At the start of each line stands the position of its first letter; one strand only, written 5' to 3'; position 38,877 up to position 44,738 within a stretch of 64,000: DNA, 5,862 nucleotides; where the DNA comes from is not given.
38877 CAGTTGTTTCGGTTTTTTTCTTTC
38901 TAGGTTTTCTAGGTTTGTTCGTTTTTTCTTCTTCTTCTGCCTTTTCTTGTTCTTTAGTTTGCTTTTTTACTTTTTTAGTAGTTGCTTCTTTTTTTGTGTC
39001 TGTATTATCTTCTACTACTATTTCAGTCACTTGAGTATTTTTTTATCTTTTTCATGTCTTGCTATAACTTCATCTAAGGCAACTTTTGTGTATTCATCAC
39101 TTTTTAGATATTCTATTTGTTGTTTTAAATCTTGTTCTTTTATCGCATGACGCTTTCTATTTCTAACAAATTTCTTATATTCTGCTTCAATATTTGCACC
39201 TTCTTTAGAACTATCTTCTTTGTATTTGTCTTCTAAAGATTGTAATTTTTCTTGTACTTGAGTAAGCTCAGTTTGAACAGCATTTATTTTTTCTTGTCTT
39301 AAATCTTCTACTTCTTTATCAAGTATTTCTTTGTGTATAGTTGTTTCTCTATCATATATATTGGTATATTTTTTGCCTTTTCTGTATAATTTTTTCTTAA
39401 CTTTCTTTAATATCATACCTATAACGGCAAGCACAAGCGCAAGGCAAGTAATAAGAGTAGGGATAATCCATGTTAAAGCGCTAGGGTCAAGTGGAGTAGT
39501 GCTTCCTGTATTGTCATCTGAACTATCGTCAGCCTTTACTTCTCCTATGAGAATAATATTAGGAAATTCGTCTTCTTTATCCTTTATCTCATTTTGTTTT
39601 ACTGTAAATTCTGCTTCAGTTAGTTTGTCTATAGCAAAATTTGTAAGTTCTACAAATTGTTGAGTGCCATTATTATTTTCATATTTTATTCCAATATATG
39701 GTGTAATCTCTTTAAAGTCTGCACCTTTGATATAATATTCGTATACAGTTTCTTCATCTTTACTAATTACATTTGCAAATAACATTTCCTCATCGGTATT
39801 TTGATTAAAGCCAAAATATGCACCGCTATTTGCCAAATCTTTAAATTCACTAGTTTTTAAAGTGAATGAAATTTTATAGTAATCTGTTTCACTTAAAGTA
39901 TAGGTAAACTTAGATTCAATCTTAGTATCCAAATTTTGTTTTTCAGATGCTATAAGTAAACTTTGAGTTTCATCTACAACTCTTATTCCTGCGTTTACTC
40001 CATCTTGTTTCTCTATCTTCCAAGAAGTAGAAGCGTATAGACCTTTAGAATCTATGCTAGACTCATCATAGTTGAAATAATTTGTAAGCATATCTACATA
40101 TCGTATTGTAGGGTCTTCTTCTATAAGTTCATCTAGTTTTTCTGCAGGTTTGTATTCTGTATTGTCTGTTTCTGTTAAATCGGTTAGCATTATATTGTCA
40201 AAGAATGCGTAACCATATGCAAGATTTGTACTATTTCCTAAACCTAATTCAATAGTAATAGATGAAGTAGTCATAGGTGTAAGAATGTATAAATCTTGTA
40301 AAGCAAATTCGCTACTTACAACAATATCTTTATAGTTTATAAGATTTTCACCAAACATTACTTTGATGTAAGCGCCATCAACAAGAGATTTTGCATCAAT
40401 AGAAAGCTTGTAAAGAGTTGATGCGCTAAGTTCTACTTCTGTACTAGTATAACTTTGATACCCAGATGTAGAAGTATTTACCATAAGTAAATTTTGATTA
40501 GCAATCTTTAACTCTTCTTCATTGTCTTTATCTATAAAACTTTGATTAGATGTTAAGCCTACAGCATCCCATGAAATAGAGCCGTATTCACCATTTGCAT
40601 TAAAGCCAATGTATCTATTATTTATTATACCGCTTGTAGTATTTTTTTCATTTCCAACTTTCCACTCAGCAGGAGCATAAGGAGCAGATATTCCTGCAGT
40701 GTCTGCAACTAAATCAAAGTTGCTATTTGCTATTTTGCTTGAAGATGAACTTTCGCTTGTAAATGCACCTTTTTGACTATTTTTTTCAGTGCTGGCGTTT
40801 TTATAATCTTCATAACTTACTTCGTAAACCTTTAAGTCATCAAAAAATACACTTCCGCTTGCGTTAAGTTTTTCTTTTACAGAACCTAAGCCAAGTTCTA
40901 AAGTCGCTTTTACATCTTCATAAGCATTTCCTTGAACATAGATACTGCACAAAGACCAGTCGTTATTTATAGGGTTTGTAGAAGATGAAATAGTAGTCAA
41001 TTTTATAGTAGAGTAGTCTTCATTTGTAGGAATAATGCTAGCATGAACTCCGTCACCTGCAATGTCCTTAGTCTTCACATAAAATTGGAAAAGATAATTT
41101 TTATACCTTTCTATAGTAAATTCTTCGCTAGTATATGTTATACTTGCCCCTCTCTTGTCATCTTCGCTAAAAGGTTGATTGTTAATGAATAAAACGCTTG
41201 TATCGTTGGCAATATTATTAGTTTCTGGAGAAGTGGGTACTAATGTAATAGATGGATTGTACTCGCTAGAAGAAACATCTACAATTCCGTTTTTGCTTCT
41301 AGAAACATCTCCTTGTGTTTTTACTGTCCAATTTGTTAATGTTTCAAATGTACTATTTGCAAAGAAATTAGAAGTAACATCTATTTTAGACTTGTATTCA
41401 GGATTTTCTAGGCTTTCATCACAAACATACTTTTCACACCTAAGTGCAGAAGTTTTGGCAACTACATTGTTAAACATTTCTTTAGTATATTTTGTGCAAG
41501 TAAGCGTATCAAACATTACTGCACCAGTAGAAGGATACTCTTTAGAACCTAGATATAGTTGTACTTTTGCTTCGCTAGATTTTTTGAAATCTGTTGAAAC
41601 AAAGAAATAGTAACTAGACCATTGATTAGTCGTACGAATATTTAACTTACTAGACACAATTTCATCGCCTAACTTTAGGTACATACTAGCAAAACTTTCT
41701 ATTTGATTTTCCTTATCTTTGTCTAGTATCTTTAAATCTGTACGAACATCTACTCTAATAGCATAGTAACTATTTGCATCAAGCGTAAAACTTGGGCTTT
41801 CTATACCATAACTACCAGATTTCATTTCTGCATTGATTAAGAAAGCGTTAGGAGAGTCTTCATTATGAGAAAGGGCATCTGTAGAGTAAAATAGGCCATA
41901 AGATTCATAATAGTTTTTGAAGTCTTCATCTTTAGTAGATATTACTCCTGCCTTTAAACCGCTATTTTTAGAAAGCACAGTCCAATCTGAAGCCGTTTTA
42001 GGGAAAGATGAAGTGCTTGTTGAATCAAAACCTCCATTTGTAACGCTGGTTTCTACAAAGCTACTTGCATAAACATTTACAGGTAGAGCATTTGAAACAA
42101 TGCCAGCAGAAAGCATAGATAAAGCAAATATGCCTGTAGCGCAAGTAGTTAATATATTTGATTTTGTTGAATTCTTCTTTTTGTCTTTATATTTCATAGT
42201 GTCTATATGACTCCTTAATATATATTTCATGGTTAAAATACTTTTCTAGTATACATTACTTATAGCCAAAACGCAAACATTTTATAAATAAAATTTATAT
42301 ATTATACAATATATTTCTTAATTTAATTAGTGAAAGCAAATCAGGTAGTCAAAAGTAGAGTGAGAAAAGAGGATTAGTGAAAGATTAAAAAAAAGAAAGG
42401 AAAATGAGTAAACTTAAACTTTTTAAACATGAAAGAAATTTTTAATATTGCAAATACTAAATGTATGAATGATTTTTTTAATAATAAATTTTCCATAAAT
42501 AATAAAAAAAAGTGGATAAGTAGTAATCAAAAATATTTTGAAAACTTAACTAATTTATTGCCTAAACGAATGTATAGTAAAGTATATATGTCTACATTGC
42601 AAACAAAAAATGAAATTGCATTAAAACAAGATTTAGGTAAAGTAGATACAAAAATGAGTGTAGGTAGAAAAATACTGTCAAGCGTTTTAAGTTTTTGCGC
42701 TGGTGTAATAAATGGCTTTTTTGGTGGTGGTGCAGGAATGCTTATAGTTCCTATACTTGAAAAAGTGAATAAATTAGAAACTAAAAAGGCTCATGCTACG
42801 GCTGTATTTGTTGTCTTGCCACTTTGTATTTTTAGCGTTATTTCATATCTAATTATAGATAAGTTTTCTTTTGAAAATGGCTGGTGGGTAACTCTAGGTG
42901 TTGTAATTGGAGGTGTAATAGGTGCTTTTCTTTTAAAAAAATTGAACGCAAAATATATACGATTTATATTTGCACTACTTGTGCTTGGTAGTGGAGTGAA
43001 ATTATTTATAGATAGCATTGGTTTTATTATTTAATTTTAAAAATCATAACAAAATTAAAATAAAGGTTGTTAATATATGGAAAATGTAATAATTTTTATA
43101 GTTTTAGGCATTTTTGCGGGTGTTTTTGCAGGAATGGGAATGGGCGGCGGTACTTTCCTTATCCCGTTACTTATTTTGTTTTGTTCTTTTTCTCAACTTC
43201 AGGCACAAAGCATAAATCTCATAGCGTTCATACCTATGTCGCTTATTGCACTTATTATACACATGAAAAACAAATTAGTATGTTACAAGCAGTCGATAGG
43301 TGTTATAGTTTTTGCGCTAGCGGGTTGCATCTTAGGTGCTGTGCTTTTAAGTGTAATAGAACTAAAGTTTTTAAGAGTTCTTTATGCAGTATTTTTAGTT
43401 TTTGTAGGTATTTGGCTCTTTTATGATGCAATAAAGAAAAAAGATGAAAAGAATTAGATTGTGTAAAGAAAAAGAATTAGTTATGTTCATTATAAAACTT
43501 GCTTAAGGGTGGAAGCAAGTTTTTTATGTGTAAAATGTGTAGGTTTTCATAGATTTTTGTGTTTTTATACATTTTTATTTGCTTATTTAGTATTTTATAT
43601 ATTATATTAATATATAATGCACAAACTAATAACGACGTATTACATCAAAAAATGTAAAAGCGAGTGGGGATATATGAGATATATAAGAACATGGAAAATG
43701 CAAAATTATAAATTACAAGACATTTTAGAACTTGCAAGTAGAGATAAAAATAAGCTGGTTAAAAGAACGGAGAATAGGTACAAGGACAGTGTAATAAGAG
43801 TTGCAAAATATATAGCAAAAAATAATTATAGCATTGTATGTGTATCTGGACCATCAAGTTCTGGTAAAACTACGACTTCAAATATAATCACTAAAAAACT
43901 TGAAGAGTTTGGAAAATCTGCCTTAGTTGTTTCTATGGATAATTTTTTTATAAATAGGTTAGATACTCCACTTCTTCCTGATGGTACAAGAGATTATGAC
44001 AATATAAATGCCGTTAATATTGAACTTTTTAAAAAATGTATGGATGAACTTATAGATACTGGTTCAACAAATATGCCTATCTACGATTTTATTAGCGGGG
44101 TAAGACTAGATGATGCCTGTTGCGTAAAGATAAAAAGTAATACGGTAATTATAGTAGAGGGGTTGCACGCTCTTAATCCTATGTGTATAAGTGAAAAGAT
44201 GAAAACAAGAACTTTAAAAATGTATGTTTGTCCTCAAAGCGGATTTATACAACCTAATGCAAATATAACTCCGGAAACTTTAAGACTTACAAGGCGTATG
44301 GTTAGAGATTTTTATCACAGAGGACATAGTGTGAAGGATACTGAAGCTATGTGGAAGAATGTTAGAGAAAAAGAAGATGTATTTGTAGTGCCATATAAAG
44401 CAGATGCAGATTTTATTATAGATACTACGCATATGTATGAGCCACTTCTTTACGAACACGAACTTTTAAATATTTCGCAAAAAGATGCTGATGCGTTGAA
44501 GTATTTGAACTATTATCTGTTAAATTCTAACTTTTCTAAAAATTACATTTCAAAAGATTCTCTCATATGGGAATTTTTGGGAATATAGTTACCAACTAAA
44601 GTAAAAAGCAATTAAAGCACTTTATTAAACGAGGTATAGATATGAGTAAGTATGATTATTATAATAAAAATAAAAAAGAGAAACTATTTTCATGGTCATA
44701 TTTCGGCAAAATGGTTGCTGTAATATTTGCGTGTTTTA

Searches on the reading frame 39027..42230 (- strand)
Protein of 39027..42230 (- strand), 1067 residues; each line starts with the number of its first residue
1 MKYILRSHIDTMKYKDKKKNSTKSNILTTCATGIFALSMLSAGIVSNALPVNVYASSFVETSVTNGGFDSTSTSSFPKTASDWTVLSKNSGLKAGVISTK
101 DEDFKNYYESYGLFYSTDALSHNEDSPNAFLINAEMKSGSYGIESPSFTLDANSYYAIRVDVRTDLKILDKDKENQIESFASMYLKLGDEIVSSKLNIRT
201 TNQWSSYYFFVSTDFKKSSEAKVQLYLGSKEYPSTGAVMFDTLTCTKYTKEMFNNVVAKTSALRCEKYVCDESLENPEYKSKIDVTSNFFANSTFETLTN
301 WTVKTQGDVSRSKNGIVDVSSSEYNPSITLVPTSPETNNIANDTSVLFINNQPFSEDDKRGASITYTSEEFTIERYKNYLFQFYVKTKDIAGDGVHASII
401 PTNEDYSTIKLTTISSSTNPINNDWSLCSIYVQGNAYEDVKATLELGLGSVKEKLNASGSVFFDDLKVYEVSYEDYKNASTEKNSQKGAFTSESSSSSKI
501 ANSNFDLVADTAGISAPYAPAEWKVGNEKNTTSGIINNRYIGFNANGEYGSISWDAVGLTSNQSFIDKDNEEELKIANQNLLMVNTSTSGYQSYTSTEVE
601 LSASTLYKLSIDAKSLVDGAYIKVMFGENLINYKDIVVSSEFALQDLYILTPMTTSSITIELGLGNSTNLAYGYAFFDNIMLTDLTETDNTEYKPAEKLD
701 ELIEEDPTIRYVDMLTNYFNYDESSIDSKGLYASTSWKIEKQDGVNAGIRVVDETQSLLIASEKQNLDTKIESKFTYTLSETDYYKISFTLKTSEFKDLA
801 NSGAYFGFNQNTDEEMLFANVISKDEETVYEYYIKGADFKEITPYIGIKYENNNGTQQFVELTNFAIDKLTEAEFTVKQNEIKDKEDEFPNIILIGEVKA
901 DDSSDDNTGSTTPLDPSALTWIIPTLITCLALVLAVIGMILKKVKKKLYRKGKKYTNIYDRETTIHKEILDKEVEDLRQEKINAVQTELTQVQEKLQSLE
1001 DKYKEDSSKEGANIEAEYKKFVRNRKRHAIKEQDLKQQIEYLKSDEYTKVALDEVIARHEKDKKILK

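Call 6: search_protein_families(library=pfam, proteins=[window:39027-42230:-], max_evalue=0.01)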
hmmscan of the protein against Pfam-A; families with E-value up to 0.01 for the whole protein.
window:39027-42230:- (1067 aa): 0 families

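Call 8: search_protein_families(library=ncbifam, proteins=[window:39027-42230:-], max_evalue=0.1)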
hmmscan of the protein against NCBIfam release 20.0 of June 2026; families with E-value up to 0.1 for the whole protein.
window:39027-42230:- (1067 aa): 1 family
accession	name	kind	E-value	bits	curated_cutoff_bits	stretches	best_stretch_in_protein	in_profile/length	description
NF005411.0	PRK06975.1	equivalog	0.0011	17.4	414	1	900-1033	306-426/660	fused uroporphyrinogen-III synthase HemD/membrane protein HemX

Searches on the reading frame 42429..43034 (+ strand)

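Call 6: search_protein_families(library=pfam, proteins=[window:42429-43034:+], max_evalue=0.01)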
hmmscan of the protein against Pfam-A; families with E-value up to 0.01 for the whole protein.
window:42429-43034:+ (201 aa): 1 family
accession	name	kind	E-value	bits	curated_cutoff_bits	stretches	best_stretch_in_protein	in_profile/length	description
PF01925.25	TauE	-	6.6e-22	78.8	32.6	1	75-192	120-237/237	Sulfite exporter TauE/SafE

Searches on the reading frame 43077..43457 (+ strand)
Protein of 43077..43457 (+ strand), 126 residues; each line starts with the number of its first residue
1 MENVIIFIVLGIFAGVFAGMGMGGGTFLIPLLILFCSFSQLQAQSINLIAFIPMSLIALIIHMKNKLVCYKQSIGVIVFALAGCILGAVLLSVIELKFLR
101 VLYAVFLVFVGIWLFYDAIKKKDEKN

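Call 6: search_protein_families(library=pfam, proteins=[window:43077-43457:+], max_evalue=0.01)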
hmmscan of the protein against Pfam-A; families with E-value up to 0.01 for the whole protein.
window:43077-43457:+ (126 aa): 1 family
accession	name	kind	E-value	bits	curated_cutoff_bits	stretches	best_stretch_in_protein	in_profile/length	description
PF01925.25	TauE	-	2.1e-19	70.6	32.6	1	8-119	2-112/237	Sulfite exporter TauE/SafE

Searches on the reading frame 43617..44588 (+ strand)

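Call 6: search_protein_families(library=pfam, proteins=[window:43617-44588:+], max_evalue=0.01)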
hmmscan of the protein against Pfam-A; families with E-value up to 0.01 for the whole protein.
window:43617-44588:+ (323 aa): 4 families
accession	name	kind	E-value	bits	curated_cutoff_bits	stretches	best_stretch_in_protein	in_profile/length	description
PF00485.24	PRK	-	2.2e-19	70.5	22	1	73-270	1-189/196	Phosphoribulokinase / Uridine kinase family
PF25109.1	HAD_PNKP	-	0.0027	18.3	27.6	1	40-97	16-73/143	Polynucleotide kinase PNKP phosphatase domain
PF01656.29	CbiA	-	0.0068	16.8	25.4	1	73-189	1-54/125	CobQ/CobB/MinD/ParA nucleotide binding domain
PF13238.12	AAA_18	-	0.0074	17.2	29.4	0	74-183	1-80/128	AAA domain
